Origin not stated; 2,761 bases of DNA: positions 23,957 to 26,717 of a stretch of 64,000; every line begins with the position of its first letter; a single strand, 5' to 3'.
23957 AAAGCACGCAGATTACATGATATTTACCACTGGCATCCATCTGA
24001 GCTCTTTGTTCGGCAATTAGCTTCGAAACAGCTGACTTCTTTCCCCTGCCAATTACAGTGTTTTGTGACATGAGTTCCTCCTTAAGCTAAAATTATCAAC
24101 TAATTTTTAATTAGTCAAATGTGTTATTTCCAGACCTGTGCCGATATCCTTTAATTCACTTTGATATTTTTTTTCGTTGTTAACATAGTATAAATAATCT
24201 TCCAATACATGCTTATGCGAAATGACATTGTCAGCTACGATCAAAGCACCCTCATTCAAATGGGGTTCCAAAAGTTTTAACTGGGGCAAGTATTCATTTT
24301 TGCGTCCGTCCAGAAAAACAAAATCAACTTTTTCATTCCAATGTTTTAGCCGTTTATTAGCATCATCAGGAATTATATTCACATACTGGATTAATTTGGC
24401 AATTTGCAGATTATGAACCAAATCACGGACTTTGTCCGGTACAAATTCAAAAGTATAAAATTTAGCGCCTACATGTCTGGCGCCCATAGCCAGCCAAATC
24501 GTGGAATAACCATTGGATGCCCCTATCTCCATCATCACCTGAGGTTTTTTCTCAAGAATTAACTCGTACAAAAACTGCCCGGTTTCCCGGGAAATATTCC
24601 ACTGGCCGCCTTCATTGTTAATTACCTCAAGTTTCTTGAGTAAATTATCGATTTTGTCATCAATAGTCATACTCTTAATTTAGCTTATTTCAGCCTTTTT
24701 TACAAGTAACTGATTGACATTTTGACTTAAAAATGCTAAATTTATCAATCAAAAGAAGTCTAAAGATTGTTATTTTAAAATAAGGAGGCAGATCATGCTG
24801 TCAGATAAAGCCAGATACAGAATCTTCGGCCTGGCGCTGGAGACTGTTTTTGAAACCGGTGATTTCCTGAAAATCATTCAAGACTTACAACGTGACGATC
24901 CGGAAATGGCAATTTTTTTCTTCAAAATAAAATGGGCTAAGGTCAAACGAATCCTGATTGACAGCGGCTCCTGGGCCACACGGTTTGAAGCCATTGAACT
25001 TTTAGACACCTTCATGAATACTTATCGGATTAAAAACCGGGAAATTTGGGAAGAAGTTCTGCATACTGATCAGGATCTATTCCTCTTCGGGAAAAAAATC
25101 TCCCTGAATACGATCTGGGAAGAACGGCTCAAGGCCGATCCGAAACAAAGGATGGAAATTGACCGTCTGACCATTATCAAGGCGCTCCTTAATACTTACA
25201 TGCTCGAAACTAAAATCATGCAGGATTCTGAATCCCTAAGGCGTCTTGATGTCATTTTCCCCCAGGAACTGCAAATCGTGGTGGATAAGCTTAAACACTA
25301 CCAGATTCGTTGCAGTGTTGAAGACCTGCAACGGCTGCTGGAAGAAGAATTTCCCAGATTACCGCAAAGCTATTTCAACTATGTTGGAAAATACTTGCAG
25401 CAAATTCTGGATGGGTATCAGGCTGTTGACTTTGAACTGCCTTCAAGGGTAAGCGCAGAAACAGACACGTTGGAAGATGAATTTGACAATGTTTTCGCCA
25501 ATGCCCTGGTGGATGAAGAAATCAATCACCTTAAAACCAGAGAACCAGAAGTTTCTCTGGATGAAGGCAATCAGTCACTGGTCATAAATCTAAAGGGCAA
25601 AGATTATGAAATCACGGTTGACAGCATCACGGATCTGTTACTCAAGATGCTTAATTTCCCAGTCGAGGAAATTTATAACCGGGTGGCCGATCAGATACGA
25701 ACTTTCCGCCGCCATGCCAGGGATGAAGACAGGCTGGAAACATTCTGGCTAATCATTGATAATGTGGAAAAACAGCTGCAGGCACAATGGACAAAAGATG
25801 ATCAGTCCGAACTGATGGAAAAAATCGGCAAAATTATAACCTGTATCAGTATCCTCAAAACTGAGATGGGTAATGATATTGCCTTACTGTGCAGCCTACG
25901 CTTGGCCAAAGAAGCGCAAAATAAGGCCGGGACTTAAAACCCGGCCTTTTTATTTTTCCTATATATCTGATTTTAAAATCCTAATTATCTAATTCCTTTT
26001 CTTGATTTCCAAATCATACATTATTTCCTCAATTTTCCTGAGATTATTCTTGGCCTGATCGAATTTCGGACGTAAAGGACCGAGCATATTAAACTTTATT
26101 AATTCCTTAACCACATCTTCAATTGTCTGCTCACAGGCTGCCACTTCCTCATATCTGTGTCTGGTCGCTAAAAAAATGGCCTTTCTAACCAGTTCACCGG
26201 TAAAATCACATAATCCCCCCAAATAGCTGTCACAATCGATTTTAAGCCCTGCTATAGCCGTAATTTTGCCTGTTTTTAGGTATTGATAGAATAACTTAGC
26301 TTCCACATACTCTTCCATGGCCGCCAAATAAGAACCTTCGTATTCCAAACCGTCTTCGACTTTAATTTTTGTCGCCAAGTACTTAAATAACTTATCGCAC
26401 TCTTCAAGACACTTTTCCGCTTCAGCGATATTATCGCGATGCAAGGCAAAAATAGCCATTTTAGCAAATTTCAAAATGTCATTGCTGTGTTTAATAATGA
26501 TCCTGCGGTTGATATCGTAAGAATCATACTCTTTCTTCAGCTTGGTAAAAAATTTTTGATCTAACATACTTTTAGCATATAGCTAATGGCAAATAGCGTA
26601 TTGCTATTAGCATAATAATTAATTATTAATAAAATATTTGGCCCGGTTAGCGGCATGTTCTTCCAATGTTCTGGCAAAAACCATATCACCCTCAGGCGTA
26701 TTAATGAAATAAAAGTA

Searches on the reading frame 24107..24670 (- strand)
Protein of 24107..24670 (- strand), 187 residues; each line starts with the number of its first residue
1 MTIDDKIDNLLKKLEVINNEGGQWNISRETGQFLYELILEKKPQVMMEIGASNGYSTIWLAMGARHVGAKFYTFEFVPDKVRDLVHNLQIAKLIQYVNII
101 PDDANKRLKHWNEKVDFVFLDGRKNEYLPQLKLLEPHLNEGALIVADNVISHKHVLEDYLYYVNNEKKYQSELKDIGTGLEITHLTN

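Call 41: search_protein_families(library=pfam, proteins=[window:24107-24670:-], max_evalue=0.00001)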
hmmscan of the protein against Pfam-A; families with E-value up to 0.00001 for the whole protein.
window:24107-24670:- (187 aa): 2 families
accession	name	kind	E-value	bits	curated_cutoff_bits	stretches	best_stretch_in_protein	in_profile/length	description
PF13578.12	Methyltransf_24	-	2.1e-14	54.7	26.3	1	48-149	2-105/105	Methyltransferase domain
PF01596.23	Methyltransf_3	-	1.9e-11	44.1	22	1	16-158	18-164/204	O-methyltransferase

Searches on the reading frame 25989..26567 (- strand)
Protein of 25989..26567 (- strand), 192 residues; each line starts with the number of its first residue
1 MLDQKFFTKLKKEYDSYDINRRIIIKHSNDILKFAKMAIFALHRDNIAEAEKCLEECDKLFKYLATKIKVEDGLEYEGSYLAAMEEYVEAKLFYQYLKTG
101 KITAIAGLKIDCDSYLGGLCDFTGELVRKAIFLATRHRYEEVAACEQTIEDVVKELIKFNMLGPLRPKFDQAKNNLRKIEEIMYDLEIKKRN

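Call 41: search_protein_families(library=pfam, proteins=[window:25989-26567:-], max_evalue=0.00001)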
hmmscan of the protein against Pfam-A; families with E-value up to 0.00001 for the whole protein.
window:25989-26567:- (192 aa): 1 family
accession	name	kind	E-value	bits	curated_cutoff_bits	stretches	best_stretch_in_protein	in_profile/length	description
PF01997.21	Translin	-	1.2e-24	87.9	25.9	1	21-189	3-204/205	Translin family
